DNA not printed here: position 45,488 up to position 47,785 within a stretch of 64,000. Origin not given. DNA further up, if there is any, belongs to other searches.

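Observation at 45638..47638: Tail-anchored protein with a catalytically dead Hanks-type kinase fold (predicted pseudokinase)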

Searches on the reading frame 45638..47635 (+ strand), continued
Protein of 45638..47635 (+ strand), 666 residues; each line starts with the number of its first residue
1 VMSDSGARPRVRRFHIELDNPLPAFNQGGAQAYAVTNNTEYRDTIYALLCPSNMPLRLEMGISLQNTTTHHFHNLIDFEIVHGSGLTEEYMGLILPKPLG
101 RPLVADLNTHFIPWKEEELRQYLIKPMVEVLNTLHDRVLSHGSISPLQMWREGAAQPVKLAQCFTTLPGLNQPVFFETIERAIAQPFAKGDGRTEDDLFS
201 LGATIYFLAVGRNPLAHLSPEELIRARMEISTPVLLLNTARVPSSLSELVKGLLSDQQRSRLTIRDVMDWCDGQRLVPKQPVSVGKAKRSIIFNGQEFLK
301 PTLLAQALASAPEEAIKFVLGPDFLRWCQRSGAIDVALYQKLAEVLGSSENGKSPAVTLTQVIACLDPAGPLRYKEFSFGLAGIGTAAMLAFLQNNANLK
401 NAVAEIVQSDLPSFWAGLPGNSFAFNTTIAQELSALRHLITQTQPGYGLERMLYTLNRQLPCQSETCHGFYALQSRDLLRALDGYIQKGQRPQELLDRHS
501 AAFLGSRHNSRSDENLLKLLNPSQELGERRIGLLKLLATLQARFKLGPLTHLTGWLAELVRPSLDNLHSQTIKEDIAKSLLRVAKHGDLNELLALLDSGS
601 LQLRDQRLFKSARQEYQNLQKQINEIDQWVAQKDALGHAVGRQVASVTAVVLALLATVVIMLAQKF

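Call 22: fold_search(model_id=the predicted structure, library=pdb)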
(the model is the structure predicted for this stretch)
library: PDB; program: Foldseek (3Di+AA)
matches with E <= 10: 1855; with E <= 0.001: 1778
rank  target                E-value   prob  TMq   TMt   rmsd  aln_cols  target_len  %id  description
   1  6oyw_B                6.3e-08  1.00  0.30  0.71   4.4       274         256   16  ASK1 kinase domain in complex with Compound 11 (released 2019-11-27)
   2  7mxb_B                7.9e-08  1.00  0.25  0.26  25.1       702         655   13  Crystal structure of the S/T protein kinase PknG from Corynebacterium glutamicum in complex with AMP-PNP (released 2021-10-13)
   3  3wzj                  8.7e-08  1.00  0.28  0.65   5.1       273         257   16  CRYSTAL STRUCTURE OF HUMAN MPS1 CATALYTIC DOMAIN IN COMPLEX WITH 4-(6-(cyclohexylamino)-8-(((tetrahydro-2H-pyran-4-yl)me (released 2015-02-11)
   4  5ap4                  9.5e-08  1.00  0.29  0.66   5.0       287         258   15  Naturally Occurring Mutations in the MPS1 Gene Predispose Cells to Kinase Inhibitor Drug Resistance. (released 2015-09-23)
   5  4c4e                  1.4e-07  1.00  0.28  0.66   4.9       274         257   16  Structure-based design of orally bioavailable pyrrolopyridine inhibitors of the mitotic kinase MPS1 (released 2013-12-04)
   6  5ehl                  1.7e-07  1.00  0.29  0.66   5.4       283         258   16  Rapid Discovery of Pyrido[3,4-d]pyrimidine Inhibitors of Monopolar Spindle kinase 1 (MPS1) Using a Structure-Based Hydri (released 2016-11-09)
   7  4cv9                  1.7e-07  1.00  0.30  0.72   4.6       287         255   15  MPS1 kinase with 3-aminopyridin-2-one inhibitors (released 2015-04-08)
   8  4bic_A                1.8e-07  1.00  0.30  0.70   4.6       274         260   16  Crystal Structures of Ask1-inhibitor Complexes (released 2013-07-03)
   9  5ap7                  1.9e-07  1.00  0.29  0.66   5.3       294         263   17  Naturally Occurring Mutations in the MPS1 Gene Predispose Cells to Kinase Inhibitor Drug Resistance. (released 2015-09-23)
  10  5o2c                  2.2e-07  1.00  0.31  0.53  16.8       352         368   14  Crystal structure of WNK3 kinase and CCT1 didomain in a unphosphorylated state (released 2017-06-28)
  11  5ci7                  2.3e-07  1.00  0.31  0.69   4.8       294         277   15  Structure of ULK1 bound to a selective inhibitor (released 2015-08-26)
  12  6qas_A                2.4e-07  1.00  0.30  0.69   4.2       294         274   15  Crystal structure of ULK1 in complexed with PF-03814735 (released 2019-02-27)
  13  6v5n_C                2.7e-07  1.00  0.28  0.58   5.0       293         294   14  EGFR(T790M/V948R) in complex with LN2084 (released 2020-04-22)
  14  2x9e                  2.8e-07  1.00  0.29  0.69   4.7       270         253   16  HUMAN MPS1 IN COMPLEX WITH NMS-P715 (released 2010-12-29)
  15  9o0v_A                2.8e-07  1.00  0.30  0.68   5.6       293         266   13  Crystal structure of CRAF/MEK1 complex with PLX4720, CH5126766, and AMPPNP (released 2025-10-15)
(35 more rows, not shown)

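Call 25: list_cluster_members(proteins=[P0001, P0009, P0020, P0023])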
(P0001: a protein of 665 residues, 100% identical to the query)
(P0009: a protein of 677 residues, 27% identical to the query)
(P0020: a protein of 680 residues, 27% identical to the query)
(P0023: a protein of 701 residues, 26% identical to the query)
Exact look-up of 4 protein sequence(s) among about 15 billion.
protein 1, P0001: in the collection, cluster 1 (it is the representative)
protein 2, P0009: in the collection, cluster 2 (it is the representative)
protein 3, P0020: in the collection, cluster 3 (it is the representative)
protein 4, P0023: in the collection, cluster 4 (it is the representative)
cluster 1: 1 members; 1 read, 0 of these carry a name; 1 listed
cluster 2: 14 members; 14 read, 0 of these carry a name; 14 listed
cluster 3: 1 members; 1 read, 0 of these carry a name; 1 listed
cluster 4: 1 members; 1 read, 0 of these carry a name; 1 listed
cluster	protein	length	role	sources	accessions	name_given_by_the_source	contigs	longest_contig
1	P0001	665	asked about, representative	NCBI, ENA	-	-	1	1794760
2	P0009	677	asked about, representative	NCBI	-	-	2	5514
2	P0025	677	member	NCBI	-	-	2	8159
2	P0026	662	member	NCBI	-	-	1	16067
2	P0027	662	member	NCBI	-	-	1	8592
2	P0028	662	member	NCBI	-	-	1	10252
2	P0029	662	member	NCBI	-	-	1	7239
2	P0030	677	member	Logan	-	-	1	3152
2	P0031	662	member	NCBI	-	-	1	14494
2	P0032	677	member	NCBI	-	-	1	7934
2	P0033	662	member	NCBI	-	-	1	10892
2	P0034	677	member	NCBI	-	-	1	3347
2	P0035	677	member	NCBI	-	-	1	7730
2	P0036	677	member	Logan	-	-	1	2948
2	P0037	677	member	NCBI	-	-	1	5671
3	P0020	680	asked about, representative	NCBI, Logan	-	-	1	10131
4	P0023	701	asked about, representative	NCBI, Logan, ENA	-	-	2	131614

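Call 31: search_protein_families(library=padloc, proteins=[window:45638-47635:+], max_evalue=0.1)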
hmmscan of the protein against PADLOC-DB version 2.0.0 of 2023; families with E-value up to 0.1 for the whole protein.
window:45638-47635:+ (666 aa): 6 families
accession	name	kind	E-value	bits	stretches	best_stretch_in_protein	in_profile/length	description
PDLC04138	mad6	-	8.6e-05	19.6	1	194-271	235-310/659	mads_6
PDLC04054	PD-T4-6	-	0.00016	19.2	1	191-261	191-259/347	-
PDLC04044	PD-T4-6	-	0.00031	18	1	100-220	122-244/372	-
PDLC04053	PD-T4-6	-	0.00033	18.2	1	193-262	189-258/311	-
PDLC04042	PD-T4-6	-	0.0006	17.5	1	195-263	192-260/292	-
PDLC04050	PD-T4-6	-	0.004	14.1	1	195-258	246-309/480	-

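Call 50: search_protein_representatives(alignment_id=A1)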
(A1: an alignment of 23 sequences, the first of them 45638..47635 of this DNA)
Query: 23 sequences, 682 profile positions. Proteins with E-value up to 0.001 (for the whole library): 15401; up to 1e-10: 2924; up to 1e-30: 1302. The best 150 are listed.
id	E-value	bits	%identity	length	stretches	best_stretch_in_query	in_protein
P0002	1.1e-234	797.1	-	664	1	19-679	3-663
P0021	4.4e-234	795.1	-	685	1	11-681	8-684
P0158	4.7e-231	785.1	-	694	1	16-680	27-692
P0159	6.0e-228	774.8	-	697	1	12-680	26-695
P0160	2.9e-226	769.2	-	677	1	11-679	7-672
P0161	1.8e-224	763.3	-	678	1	10-677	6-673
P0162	1.1e-223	760.7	-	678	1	16-681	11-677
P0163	9.2e-222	754.4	-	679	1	16-680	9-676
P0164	1.3e-220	750.6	-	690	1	13-680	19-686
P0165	2.7e-220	749.5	-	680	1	16-680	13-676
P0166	2.9e-220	749.4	-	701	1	8-681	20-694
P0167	6.7e-219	744.9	-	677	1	15-681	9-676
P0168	1.6e-218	743.6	-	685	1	17-681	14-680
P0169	5.8e-218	741.8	-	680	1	5-681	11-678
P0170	1.1e-217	740.9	-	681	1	11-679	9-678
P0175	2.8e-215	733.0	-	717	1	19-679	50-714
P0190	7.6e-210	715.0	-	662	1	23-677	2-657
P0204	1.2e-207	707.7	-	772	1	20-678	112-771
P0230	1.2e-201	687.9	-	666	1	19-679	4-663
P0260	6.4e-197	672.3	-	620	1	60-678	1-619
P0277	1.1e-194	664.9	-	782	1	20-679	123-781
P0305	2.2e-189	647.4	-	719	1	19-676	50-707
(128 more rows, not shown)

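Call 52: list_cluster_members(proteins=[P0158, P0160, P0165, P0175, P0190, P0204, P0230, P0260, P0277, P0305])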
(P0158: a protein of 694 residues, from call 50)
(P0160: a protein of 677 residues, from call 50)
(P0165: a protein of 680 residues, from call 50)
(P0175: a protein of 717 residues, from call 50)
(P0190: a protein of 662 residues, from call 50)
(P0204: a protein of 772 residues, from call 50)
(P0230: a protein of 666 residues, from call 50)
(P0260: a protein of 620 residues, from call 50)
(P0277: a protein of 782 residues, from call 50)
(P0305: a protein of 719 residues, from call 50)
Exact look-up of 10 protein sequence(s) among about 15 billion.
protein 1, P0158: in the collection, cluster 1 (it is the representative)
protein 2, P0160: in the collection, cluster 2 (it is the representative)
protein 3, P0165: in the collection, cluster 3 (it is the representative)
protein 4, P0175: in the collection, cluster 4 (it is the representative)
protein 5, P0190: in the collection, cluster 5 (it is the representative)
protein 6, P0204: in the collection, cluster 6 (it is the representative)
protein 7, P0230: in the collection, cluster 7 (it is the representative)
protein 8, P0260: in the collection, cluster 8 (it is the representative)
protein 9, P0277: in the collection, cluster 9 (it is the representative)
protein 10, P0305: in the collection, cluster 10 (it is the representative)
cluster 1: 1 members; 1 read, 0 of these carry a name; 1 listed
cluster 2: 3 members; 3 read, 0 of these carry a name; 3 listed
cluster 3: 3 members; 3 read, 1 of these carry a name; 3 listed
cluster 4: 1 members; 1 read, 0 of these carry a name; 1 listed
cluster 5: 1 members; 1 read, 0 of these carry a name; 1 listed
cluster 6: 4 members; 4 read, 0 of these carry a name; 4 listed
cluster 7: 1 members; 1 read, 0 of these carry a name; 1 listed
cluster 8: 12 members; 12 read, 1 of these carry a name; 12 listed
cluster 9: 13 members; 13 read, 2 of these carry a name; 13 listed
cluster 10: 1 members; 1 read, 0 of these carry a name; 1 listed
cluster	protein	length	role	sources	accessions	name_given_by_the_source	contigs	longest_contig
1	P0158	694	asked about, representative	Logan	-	-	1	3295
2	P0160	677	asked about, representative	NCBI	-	-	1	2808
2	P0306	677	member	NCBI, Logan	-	-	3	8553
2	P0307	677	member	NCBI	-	-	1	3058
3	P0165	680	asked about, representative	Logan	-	-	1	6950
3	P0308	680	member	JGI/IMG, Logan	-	hypothetical protein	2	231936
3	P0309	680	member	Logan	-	-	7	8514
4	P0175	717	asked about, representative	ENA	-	-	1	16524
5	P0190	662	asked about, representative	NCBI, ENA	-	-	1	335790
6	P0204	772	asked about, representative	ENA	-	-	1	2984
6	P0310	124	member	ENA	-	-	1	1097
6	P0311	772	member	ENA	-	-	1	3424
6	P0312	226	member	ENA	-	-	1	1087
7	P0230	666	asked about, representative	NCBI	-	-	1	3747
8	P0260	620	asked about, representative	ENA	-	-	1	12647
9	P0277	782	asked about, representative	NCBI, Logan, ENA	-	-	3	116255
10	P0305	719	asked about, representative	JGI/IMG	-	-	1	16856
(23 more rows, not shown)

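Call 67: search_protein_families(library=pfam, alignment_id=A4, max_evalue=0.01)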
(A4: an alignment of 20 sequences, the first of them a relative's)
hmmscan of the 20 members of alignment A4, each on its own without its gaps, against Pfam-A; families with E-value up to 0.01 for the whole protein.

A. member 1, P0158 (694 aa): 1 family
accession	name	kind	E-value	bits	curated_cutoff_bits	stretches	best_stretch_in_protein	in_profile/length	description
PF00069.31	Pkinase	-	0.00032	20.6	31.7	1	147-294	101-257/263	Protein kinase domain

B. families by the number of members that match (of 20 scanned): 3 families
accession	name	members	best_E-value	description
PF00069.31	Pkinase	15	3.3e-10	Protein kinase domain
PF07714.23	PK_Tyr_Ser-Thr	2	1.6e-06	Protein tyrosine and serine/threonine kinase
PF21351.2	TetR_C_41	1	0.0022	Tetracyclin repressor-like, C-terminal domain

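Call 68: search_protein_families(library=ncbifam, alignment_id=A4, max_evalue=0.01)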
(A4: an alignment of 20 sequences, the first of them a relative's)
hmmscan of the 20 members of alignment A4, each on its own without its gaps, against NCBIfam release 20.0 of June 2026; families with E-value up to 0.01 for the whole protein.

A. member 1, P0158 (694 aa): 2 families
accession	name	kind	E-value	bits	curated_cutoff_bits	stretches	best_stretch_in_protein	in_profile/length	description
NF038150.1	lanthi_synth_IV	equivalog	2.4e-11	42.7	650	1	148-380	302-528/851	class IV lanthionine synthetase LanL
NF047741.1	antiphage_MADS6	equivalog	6.8e-05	21.6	460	1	148-293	303-452/612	methylation-associated defense system protein kinase MAD6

B. families by the number of members that match (of 20 scanned): 7 families
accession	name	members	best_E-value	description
NF047741.1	antiphage_MADS6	20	3.9e-12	methylation-associated defense system protein kinase MAD6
NF038150.1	lanthi_synth_IV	20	2.4e-11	class IV lanthionine synthetase LanL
NF040671.1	PLuB_AAA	2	4.2e-06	PLuB system helicase-like protein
TIGR03903.1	TOMM_kin_cyc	1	0.00083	TOMM system kinase/cyclase fusion protein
NF007741.0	PRK10421.1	1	0.0037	transcriptional regulator LldR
NF033442.0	BREX_PglW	1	0.0048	BREX system serine/threonine kinase PglW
TIGR01410.1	tatB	1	0.008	Sec-independent protein translocase protein TatB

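Call 81: find_encoding_contigs(protein=P0003, flank=8000, max_places=2)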
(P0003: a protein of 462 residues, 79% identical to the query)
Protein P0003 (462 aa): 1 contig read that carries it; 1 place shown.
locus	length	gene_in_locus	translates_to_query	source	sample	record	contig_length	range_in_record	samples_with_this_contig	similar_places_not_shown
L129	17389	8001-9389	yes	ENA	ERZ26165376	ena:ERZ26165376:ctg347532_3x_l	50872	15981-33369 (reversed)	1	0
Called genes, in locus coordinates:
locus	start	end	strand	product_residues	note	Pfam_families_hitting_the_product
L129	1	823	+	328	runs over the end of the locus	-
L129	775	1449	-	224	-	-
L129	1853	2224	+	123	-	PF00005:ABC_tran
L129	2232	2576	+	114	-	-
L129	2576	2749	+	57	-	-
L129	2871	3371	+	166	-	PF01458:SUFBD_core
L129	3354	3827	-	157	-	-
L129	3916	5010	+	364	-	PF13393:tRNA-synt_His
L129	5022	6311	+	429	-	PF00709:Adenylsucc_synt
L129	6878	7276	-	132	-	-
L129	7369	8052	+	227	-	-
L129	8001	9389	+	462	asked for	-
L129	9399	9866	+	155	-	-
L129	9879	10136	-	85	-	-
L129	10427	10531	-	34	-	-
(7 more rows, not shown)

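Call 82: find_encoding_contigs(protein=P0002, flank=8000, max_places=2)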
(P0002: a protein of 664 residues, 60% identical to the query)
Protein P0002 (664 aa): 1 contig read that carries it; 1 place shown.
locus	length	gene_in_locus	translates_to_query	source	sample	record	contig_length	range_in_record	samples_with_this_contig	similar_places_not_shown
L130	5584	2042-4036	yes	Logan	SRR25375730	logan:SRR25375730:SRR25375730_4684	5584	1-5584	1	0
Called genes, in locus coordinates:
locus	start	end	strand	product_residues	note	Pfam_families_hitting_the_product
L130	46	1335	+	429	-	PF00709:Adenylsucc_synt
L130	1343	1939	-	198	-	-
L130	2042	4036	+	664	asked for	-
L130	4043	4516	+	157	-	-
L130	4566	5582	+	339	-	?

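Call 105: find_encoding_contigs(protein=P0021, flank=7000, max_places=1)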
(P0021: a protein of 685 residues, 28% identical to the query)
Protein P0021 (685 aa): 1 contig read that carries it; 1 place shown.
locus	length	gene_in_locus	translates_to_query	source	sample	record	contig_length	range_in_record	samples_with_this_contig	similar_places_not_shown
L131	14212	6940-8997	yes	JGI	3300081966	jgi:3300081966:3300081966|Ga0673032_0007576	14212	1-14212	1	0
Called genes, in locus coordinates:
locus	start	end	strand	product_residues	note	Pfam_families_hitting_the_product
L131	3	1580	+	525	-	?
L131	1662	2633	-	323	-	PF02985:HEAT (faint), PF13646:HEAT_2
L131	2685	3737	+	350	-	PF01048:PNP_UDP_1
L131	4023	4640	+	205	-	PF03458:Gly_transporter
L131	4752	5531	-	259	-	PF00561:Abhydrolase_1, PF00975:Thioesterase (weak), PF07819:PGAP1 (faint), PF12146:Hydrolase_4, PF12697:Abhydrolase_6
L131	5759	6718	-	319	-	PF02951:GSH-S_N, PF02955:GSH-S_ATP, PF08443:RimK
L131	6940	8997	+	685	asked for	-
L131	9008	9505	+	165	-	-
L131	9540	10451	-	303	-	PF00140:Sigma70_r1_2 (weak), PF04542:Sigma70_r2, PF04545:Sigma70_r4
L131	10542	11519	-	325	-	PF00849:PseudoU_synth_2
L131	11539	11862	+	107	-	-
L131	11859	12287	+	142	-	PF01398:JAB (weak), PF14464:Prok-JAB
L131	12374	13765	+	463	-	PF16268:DUF4921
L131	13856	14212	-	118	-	?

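Call 106: find_encoding_contigs(protein=P0012, flank=7000, max_places=1)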
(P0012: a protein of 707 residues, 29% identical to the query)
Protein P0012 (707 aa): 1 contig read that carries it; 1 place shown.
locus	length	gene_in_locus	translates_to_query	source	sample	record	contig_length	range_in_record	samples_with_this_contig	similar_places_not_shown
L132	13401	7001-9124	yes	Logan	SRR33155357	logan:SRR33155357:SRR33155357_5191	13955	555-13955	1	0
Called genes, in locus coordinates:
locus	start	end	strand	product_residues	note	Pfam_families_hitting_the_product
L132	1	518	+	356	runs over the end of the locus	?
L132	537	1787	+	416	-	PF10011:DUF2254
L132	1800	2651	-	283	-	PF05013:FGase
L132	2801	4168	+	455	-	PF02878:PGM_PMM_I, PF02879:PGM_PMM_II, PF02880:PGM_PMM_III, PF00408:PGM_PMM_IV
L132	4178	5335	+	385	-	PF13393:tRNA-synt_His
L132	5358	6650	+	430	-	PF00709:Adenylsucc_synt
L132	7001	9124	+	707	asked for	-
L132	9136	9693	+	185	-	-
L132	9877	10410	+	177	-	PF07811:TadE (weak)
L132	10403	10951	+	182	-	PF07811:TadE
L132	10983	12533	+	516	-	PF13400:Tad, PF00092:VWA (faint)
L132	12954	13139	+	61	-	PF04964:Flp_Fap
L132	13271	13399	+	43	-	?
